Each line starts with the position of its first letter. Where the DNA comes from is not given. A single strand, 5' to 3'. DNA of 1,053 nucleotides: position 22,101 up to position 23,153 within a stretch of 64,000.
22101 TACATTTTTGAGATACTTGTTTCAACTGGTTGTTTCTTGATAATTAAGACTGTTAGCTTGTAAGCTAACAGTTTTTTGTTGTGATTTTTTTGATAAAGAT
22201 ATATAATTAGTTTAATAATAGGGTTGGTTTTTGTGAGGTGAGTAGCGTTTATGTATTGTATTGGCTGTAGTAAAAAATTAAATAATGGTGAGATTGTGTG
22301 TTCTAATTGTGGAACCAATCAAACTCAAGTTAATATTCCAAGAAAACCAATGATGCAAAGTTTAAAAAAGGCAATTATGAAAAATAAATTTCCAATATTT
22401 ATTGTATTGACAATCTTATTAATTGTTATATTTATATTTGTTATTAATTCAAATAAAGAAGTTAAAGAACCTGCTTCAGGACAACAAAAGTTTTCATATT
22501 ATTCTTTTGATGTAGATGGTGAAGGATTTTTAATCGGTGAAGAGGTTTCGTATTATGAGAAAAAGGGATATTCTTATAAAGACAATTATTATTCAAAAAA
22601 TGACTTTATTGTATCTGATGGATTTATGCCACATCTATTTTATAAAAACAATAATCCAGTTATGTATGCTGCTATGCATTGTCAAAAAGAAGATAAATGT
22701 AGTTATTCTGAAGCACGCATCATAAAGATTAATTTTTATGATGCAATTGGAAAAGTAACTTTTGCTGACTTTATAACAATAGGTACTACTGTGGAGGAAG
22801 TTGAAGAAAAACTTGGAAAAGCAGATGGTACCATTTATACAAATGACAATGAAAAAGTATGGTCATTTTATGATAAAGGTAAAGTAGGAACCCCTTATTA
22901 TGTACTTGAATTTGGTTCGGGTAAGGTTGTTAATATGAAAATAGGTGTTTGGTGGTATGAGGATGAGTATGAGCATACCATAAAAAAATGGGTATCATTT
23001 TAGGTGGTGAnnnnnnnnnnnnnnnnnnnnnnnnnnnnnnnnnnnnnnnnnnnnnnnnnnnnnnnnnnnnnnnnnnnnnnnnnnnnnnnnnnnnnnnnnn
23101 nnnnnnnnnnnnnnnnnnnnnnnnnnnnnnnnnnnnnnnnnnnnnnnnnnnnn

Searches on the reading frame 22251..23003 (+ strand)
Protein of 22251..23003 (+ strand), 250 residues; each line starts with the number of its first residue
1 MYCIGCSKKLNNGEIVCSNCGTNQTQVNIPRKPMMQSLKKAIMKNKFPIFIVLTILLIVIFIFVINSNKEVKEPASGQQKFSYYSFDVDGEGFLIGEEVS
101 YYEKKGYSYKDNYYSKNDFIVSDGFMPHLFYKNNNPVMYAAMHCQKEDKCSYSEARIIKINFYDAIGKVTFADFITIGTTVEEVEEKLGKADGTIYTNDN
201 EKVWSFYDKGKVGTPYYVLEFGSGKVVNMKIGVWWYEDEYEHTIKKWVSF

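Call 3: search_protein_families(library=pfam, proteins=[window:22251-23003:+], max_evalue=1)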
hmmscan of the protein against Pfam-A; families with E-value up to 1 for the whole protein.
window:22251-23003:+ (250 aa): 7 families
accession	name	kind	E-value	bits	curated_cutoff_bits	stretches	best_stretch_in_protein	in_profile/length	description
PF19592.4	DUF6097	-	0.0078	16.8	27.5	1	22-69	87-134/152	Family of unknown function (DUF6097)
PF14172.12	DUF4309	-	0.01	16.2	25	1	167-212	11-56/133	Domain of unknown function (DUF4309)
PF25184.1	YxzE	-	0.058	14.9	40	1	49-88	5-35/65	YxzE-like putative bacteriocin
PF12773.13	DZR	-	0.16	12.6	27.3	1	3-23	1-21/45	Double zinc ribbon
PF13248.11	Zn_ribbon_3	-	0.19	11.7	27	1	14-28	2-17/26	zinc-ribbon domain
PF08271.17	Zn_Ribbon_TF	-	0.26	11.3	29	1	11-22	16-27/43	TFIIB zinc-binding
PF13240.11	Zn_Ribbon_1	-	0.34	11.2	25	1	2-22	1-21/23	zinc-ribbon domain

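Call 4: search_protein_families(library=ncbifam, proteins=[window:22251-23003:+], max_evalue=1)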
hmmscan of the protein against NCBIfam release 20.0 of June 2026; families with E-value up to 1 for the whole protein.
window:22251-23003:+ (250 aa): 3 families
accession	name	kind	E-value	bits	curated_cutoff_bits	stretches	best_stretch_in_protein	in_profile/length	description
NF049861.1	SCO2400_fam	subfamily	0.018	15.6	55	1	2-33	3-33/136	SCO2400 family protein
TIGR00201.1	comF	subfamily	0.076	12.9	233.55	1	3-32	1-29/190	ComF family protein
NF053815.1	teico_TcaA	equivalog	0.12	11.2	550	1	3-68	4-76/463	membrane-associated protein TcaA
